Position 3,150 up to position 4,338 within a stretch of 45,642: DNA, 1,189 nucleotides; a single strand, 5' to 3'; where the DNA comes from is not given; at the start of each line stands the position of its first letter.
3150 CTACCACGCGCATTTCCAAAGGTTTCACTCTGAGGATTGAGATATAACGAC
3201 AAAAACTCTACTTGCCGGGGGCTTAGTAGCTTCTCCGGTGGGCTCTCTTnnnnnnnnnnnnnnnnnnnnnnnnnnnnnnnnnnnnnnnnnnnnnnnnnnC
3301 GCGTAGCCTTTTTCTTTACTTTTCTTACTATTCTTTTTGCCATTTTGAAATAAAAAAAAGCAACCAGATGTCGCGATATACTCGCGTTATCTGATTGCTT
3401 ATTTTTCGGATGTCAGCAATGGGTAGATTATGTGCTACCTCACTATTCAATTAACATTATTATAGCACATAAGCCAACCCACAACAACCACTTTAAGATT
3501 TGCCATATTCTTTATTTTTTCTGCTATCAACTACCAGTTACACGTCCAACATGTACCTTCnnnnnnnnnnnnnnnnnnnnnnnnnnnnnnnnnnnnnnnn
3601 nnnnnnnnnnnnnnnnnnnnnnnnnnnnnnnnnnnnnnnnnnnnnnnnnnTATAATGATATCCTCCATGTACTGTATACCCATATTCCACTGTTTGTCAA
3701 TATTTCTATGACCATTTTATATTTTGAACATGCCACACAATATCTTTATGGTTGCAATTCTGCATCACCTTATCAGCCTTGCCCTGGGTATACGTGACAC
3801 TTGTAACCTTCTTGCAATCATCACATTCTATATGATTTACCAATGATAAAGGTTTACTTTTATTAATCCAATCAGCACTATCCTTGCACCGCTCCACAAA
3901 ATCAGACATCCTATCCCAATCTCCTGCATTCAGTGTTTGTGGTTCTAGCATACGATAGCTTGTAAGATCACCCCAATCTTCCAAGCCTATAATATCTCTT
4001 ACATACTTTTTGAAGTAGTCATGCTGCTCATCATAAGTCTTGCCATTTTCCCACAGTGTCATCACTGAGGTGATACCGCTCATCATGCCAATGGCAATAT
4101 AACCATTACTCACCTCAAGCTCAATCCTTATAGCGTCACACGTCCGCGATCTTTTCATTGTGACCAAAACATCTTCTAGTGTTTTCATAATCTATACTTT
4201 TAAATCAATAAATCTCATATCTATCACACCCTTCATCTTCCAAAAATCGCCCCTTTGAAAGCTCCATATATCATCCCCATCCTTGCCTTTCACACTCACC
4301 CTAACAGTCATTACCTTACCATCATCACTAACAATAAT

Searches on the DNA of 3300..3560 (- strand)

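Call 8: search_rna_families(source=window, start=3300, end=3560, threshold=evalue, max_evalue=10, show_alignments=3)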
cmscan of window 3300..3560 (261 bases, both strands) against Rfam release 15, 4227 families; matches with E-value up to 10: 6.
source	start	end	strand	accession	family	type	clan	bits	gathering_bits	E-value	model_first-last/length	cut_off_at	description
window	3304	3363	-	RF02266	XIST_intron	Gene; lncRNA;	-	20.6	70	0.19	1-68/68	no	XIST 3' intron conserved motif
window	3306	3398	+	RF02432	SpF25_sRNA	Gene; sRNA;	-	18.3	48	1.1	1-102/102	no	Streptococcus sRNA SpF25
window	3494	3553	-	RF02192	TCL6_2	Gene; lncRNA;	-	16.2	45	1.1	68-126/126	no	T-cell leukemia/lymphoma 6 conserved region 2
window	3348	3413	-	RF04148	MIR844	Gene; miRNA;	-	15.2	70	1.9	1-114/114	no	MIR844 microRNA precursor family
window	3345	3469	-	RF02714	snopsi28S-3378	Gene; snRNA; snoRNA; HACA-box;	-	14.6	136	2.4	1-145/145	no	Small nucleolar RNA psi28S-3378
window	3338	3418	-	RF04111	MIR6274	Gene; miRNA;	-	14.1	80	8.9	1-107/107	no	MIR6274 microRNA precursor family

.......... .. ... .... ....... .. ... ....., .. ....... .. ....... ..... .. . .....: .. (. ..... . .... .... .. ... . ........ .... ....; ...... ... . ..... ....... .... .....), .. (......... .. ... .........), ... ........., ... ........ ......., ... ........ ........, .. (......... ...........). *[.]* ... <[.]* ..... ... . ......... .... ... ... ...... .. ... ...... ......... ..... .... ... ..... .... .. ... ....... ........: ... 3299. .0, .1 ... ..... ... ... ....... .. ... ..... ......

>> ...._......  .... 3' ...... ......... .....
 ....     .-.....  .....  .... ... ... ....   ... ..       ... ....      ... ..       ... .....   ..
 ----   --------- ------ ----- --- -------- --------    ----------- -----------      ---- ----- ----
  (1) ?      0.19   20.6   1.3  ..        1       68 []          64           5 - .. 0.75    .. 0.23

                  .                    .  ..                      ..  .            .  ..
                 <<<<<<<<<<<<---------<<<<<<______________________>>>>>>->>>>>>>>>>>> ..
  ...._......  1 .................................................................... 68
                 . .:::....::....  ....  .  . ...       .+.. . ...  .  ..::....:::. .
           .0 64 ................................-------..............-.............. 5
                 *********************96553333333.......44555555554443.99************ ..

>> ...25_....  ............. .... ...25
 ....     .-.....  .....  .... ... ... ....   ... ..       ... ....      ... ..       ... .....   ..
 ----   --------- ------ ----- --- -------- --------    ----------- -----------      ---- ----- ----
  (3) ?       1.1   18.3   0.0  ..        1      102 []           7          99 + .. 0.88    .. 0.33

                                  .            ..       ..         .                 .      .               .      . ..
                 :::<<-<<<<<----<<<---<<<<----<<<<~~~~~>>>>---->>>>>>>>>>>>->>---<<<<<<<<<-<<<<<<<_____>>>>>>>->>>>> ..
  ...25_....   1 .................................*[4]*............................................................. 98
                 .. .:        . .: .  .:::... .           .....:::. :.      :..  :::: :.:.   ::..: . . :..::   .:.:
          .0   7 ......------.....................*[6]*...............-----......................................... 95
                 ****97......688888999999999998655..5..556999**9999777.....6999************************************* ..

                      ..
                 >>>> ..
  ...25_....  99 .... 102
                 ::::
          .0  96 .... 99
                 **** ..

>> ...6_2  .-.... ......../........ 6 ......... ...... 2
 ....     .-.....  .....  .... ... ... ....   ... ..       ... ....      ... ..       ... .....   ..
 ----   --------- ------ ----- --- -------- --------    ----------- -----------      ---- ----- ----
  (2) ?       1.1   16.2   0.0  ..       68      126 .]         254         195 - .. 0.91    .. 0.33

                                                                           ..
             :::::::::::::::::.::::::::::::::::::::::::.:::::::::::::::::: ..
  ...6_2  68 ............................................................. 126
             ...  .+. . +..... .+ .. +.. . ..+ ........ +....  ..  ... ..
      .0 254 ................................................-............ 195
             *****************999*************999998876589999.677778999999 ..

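Call 80: build_rna_model(alignment_id=A3)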
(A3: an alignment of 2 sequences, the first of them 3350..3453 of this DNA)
Model R1 built from alignment A3 (2 sequences, 107 columns); structure: RNAalifold consensus.
model positions 107; base pairs 25; branch points 1; effective number of sequences 1.21; information 0.59 bits per position. Calibrated on 0.2 Mb of random sequence (short: E-values are rough).
structure used (alignment columns):
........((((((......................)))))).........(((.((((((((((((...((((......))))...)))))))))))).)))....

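Call 81: search_with_rna_model(model_id=R1, source=window, max_evalue=10, filters=off)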
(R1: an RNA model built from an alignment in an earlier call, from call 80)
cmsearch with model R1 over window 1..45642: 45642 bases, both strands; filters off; matches with E-value up to 10: 12.
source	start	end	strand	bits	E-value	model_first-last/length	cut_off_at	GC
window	26668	26774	-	124.7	9.9e-26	1-107/107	no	0.41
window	3350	3453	-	118.2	2.8e-24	1-107/107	no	0.37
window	26637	26727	+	33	2.4e-05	1-107/107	no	0.3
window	3352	3404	+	31.7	4.6e-05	50-103/107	no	0.36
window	15135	15213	-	13.3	0.57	1-107/107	no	0.28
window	16758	16828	-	10.8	2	1-107/107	no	0.32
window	15270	15362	-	10.6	2.2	1-107/107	no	0.31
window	26773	26840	+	9.5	4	1-107/107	no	0.22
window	38205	38278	-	9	5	1-107/107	no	0.41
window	26806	26880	-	8.3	7.2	1-107/107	no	0.31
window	5931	6009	-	8.3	7.3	1-107/107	no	0.29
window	44175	44255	+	7.8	9.5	1-107/107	no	0.32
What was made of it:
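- Checked: A covariance model built from the two copies finds only these two in the window, at 125 and 118 bits with E about 1e-24 to 1e-26 (calls 80, 81).
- The window holds exactly two copies (call 81).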

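Call 83: search_with_rna_model(model_id=R1, sources=[L001, L002, L003, L004, L005, L006, L007, L008, L009, L010, L011, L012, L013, L014, L015, L016, L017, L018, L019, L020, L021, L022, L023, L024, L025, L026, L027, L028, L029, L030, L031, L032, L033, L034, L035, L036, L037, L038, L039, L040, L041, L042, L043, L044, L045, L046, L047, L048, L049, L050, L051, L052, L053, L054, L055, L056, L057, L058, L059, L060, L061, L062, L063, L064, L065, L066, L067, L068, L069, L070, L071, L072, L073, L074, L075, L076, L077, L078, L079, L080, L081, L082, L083, L084, L085, L086, L087, L088, L089, L090, L091, L092, L093, L094, L095, L096, L097, L098, L099, L100], max_evalue=1)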
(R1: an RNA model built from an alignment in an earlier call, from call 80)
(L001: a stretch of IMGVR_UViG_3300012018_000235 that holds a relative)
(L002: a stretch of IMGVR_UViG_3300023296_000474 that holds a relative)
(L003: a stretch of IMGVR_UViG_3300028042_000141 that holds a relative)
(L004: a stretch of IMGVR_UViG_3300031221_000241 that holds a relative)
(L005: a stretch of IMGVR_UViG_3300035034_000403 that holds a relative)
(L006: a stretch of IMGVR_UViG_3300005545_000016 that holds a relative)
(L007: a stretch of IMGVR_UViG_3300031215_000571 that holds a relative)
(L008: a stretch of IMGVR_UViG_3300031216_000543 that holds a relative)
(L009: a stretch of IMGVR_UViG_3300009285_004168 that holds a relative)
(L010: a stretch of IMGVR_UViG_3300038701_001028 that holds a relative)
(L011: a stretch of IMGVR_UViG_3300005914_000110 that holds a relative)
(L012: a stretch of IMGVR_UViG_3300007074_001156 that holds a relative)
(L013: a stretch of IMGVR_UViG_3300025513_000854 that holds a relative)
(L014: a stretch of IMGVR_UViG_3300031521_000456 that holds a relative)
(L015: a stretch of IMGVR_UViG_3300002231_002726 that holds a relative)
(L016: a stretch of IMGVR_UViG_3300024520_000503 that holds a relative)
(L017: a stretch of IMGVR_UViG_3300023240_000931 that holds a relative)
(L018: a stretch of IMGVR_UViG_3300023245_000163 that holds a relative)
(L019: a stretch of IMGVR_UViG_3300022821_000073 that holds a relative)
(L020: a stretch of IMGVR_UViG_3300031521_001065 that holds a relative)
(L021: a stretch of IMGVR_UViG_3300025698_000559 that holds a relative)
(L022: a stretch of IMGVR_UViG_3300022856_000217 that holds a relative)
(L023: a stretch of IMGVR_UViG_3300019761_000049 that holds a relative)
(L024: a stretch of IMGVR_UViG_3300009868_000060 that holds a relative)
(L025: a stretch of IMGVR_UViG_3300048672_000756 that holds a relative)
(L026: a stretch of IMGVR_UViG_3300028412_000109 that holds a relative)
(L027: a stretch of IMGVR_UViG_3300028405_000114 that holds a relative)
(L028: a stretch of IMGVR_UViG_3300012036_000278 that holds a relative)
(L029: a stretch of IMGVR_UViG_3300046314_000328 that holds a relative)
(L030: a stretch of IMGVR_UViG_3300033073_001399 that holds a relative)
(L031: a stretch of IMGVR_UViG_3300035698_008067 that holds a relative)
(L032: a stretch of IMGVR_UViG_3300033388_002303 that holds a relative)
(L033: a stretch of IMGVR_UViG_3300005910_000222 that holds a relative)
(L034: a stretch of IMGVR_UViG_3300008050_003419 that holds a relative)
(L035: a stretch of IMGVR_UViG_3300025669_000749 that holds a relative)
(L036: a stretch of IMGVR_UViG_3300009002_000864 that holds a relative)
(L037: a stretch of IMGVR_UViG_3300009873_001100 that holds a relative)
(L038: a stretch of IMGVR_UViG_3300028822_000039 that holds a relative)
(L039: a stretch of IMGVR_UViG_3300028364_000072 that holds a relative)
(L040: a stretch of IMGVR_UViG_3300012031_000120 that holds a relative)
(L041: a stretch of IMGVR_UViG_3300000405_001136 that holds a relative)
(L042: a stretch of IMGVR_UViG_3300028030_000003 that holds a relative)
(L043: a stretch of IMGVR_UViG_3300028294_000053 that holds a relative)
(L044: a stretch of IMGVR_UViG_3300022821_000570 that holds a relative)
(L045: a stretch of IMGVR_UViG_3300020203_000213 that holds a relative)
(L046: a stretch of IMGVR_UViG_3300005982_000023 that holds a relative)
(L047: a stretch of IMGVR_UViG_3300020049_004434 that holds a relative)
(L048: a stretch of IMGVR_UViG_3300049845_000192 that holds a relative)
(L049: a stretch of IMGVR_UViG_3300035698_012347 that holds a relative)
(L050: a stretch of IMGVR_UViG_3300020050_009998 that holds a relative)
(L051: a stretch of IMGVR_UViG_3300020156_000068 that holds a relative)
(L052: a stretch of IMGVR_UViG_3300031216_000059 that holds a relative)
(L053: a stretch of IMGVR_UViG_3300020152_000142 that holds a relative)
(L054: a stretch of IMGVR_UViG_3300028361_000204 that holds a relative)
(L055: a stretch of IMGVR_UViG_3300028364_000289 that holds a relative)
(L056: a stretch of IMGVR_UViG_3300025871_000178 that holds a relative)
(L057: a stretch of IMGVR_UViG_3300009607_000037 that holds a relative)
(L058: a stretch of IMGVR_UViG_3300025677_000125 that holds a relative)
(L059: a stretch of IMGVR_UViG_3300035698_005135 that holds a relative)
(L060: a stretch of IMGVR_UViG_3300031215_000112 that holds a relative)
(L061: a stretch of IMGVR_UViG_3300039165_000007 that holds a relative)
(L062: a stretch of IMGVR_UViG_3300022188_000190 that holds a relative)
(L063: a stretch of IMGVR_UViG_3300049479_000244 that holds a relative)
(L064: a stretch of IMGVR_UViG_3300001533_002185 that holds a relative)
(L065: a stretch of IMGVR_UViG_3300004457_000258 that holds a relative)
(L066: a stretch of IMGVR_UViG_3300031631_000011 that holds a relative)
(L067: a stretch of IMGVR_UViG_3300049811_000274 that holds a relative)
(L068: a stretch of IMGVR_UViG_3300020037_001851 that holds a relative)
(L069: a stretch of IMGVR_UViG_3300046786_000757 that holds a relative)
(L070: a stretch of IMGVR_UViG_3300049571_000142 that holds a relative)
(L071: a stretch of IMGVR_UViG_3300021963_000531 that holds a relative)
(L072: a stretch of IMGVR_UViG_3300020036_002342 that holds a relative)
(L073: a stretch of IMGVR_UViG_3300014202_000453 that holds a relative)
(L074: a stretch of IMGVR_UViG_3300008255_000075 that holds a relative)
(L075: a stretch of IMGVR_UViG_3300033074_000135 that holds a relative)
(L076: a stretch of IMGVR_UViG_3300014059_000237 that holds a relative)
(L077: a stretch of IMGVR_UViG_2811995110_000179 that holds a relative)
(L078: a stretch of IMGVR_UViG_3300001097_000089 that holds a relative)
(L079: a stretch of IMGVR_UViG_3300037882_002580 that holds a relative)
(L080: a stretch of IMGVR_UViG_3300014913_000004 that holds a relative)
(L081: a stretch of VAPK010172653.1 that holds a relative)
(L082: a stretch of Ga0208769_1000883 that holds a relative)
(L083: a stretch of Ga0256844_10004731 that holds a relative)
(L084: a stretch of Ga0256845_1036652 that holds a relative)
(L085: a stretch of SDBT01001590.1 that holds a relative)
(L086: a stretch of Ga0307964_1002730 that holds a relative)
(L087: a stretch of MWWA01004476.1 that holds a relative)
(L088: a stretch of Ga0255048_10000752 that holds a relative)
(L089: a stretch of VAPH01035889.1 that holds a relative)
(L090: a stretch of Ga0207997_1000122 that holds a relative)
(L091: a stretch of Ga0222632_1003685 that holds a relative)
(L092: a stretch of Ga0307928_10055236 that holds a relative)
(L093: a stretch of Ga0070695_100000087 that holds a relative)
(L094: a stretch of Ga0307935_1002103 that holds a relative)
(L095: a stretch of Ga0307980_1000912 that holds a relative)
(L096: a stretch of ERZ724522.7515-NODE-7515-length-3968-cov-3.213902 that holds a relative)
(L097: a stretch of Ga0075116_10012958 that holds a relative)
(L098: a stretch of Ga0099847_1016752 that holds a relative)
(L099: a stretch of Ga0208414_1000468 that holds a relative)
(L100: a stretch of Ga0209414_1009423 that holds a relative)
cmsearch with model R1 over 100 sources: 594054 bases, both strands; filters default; matches with E-value up to 1: 1.
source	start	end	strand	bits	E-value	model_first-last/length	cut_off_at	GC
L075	2850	2921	+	23.1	0.049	1-107/107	no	0.42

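Call 84: search_with_rna_model(model_id=R1, sources=[L101, L102, L103, L104, L105, L106, L107, L108, L109, L110, L111, L112, L113, L114, L115, L116, L117, L118, L119, L120, L121, L122, L123, L124, L125, L126, L127, L128, L129, L130, L131, L132, L133, L134, L135, L136, L137, L138, L139, L140, L141, L142, L143, L144, L145, L146, L147, L148, L149, L150, L151, L152, L153, L154, L155, L156, L157, L158, L159, L160, L162, L163, L164, L165, L166, L167, L168, L169, L170, L171, L172, L173, L174, L175, L176, L177, L178, L179, L180, L181, L182, L183, L184, L185, L186, L187, L188, L189, L190, L191, L192, L193, L194, L195, L196, L197, L198, L199, L200], max_evalue=1)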
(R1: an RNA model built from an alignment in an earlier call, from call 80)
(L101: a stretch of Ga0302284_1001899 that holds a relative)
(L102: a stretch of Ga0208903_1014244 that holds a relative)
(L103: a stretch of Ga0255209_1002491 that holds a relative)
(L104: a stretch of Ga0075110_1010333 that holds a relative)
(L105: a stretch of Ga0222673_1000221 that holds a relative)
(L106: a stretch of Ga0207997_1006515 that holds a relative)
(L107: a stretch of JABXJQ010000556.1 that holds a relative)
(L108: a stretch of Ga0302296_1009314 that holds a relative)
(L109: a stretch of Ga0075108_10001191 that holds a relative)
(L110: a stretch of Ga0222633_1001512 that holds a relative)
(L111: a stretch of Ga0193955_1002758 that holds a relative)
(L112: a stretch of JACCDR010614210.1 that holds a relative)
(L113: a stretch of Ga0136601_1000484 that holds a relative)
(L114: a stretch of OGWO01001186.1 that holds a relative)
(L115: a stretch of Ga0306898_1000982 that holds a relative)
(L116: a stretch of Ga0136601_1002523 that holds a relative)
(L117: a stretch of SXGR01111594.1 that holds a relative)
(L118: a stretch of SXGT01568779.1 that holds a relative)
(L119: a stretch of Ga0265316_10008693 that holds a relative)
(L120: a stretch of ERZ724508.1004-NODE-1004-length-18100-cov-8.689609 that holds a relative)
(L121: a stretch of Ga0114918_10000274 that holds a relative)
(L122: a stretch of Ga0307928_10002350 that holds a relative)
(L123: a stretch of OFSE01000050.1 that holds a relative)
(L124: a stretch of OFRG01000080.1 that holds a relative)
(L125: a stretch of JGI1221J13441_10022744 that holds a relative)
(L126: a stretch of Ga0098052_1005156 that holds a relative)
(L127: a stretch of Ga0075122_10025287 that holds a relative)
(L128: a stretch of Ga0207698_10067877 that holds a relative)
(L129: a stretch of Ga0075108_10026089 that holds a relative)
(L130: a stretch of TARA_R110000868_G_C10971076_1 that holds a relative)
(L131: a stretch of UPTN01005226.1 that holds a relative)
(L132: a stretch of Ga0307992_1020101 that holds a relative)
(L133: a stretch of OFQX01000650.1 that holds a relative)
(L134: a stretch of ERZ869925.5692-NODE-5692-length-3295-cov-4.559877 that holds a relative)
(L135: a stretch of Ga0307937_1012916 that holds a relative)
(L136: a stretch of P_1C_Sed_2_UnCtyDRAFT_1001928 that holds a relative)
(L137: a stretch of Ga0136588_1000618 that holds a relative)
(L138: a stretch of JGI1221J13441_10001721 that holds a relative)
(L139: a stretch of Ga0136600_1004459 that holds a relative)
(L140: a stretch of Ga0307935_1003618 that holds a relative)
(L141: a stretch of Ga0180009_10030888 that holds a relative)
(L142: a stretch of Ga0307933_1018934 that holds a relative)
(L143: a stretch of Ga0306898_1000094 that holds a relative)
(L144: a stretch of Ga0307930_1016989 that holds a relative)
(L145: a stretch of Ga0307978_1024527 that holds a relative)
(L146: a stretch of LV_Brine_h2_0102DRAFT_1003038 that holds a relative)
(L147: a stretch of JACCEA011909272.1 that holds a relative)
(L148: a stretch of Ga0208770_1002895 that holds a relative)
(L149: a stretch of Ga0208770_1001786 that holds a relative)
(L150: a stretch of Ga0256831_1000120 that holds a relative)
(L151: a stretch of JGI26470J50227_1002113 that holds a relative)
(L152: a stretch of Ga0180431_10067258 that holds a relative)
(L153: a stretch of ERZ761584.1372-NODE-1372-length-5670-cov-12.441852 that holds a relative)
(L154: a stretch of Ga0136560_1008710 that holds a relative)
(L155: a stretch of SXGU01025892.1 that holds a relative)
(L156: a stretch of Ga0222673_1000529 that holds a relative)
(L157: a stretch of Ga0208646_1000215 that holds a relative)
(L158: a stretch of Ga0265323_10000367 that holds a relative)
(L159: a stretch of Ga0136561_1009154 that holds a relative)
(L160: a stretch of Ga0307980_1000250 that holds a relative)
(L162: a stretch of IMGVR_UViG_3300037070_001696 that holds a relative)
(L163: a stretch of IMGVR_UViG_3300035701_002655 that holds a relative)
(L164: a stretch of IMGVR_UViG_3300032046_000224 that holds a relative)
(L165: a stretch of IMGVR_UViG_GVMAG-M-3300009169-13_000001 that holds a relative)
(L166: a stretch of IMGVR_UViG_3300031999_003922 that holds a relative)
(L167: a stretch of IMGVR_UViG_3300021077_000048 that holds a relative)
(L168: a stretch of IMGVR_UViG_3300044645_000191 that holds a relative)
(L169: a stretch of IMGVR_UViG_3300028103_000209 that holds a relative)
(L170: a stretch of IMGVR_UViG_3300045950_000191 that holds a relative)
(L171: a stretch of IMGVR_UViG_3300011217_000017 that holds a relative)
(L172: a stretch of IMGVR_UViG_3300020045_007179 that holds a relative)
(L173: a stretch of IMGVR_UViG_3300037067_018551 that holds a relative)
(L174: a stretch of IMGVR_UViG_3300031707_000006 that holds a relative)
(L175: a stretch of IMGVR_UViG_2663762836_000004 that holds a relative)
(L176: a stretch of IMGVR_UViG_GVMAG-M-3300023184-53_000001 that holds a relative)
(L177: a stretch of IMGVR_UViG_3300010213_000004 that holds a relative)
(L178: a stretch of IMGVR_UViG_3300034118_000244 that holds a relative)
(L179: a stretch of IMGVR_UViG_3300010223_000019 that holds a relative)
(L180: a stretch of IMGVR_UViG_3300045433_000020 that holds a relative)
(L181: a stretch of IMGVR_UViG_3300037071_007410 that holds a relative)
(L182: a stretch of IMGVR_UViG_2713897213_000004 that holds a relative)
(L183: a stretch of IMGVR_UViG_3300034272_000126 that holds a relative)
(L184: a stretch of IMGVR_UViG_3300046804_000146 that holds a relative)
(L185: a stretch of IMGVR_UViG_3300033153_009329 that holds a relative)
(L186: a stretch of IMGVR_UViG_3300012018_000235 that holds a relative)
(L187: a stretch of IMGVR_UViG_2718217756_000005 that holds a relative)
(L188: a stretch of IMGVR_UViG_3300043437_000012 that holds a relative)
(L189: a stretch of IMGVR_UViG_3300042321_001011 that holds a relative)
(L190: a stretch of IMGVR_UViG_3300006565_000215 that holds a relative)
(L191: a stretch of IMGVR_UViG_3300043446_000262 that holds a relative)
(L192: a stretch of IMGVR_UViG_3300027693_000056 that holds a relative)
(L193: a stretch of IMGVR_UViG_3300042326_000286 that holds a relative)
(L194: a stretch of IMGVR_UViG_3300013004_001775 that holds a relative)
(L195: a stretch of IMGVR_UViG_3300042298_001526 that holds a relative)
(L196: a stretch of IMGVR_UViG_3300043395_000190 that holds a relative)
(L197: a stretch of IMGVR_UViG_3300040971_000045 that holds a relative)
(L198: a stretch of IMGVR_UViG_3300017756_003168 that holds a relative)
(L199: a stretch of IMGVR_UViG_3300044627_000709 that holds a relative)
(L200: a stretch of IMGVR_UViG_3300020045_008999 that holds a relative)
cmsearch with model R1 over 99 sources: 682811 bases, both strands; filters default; matches with E-value up to 1: 0.
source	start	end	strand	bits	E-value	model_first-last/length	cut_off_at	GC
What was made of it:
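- Tried and rejected: The covariance model run over 199 phage loci gave only a marginal hit, L075 at 23 bits (calls 83, 84).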

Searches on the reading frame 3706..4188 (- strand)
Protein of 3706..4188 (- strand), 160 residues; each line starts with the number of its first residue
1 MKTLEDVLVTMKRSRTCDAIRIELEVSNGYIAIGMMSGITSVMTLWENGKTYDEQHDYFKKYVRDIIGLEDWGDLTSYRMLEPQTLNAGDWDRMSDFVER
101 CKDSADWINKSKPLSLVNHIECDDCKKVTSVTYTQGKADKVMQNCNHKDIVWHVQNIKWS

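Call 11: search_protein_families(library=phrogs, proteins=[window:3706-4188:-], max_evalue=0.001)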
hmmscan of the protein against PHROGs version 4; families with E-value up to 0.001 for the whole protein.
window:3706-4188:- (160 aa): 0 families

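Call 12: search_protein_families(library=pfam, proteins=[window:3706-4188:-], max_evalue=0.001)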
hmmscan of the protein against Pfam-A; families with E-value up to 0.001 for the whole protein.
window:3706-4188:- (160 aa): 0 families

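Call 40: search_protein_families(library=pfam, proteins=[window:3706-4188:-], max_evalue=0.01)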
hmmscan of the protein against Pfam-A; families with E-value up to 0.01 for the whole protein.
window:3706-4188:- (160 aa): 0 families

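Call 42: search_solved_structures(query=window:3706-4188:-, max_evalue=10)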
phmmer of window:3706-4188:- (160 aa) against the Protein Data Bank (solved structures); distinct sequences matched with E-value up to 10: 1.
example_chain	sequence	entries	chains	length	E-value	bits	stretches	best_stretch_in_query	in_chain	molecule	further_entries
2yxx_A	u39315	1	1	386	1.8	11.7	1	26-85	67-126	Diaminopimelate decarboxylase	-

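Call 47: find_homologous_proteins(query=window:3706-4188:-, max_evalue=0.001)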
Query window:3706-4188:- (160 aa): 1 proteins with E <= 0.001 among 8 candidates.
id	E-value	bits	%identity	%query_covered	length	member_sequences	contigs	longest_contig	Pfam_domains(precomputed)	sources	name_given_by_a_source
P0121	1.4e-105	368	100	100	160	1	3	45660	-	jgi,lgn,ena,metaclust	metaclust:\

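Call 51: find_encoding_contigs(protein=P0121, flank=3000, max_places=6)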
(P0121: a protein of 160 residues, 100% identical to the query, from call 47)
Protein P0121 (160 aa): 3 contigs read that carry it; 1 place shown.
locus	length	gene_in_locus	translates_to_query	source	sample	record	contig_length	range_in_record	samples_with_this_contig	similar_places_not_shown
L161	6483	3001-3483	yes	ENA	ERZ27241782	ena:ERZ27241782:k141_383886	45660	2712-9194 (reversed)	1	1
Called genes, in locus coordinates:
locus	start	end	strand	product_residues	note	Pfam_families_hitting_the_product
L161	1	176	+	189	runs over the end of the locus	-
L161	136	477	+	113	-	PF05866:RusA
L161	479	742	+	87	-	-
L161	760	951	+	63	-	-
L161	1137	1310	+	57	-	-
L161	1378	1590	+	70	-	-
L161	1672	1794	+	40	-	-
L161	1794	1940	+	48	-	-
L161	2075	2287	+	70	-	-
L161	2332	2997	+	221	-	-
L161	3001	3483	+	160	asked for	-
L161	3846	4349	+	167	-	-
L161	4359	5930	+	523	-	-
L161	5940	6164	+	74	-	PF24729:Acb2_Tad1_hairpin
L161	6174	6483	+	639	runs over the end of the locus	-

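Call 56: search_protein_representatives(protein=window:3706-4188:-)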
Query: 160 residues. Proteins with E-value up to 0.001 (for the whole library): 4; up to 1e-10: 2; up to 1e-30: 1. The best 4 are listed.
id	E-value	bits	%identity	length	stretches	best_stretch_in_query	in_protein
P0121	4.6e-106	368.1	100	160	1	1-160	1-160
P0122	1.3e-11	61.0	36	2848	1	124-159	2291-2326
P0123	7.1e-06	42.3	31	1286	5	34-99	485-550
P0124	7.4e-04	35.7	31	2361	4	89-133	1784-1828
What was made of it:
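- On Lambdoid Q-dependent late antitermination: HMMER against 1.8 billion representatives found no relatives (call 56).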

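Call 59: predict_structure(protein=window:3706-4188:-)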
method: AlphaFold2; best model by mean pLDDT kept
length: 160 residues; sequences in the alignment: 1
mean_pLDDT: 34.4   pTM: 0.29
mean pLDDT of the five models: 34.4, 34.3, 33.7, 33.2, 32.4
residues with pLDDT >= 90: 0; 70-90: 0; 50-70: 10; < 50: 150
segments of 3 or more residues with pLDDT < 50: 1-47, 62-160
pLDDT, mean of each block of 10 residues (from residue 1): 29 29 28 37 46 51 41 31 31 39 31 28 31 32 36 30
secondary structure, 60 per line:
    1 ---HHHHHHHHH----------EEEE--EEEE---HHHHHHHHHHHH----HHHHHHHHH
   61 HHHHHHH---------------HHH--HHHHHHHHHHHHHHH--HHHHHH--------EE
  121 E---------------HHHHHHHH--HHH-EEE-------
elements in order: H4-12 E23-26 E29-32 H36-47 H52-67 H88-102 H105-110 E119-121 H137-144 E151-153
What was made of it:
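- On Lambdoid Q-dependent late antitermination: The AF2 model has pLDDT 34, so no fold test was possible (call 59).
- The structure model of the 160-aa protein is unusable, with pLDDT 34 (call 59).
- Tried and rejected: The 160-aa protein has no homologues (calls 47, 56) and a poor model (call 59).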
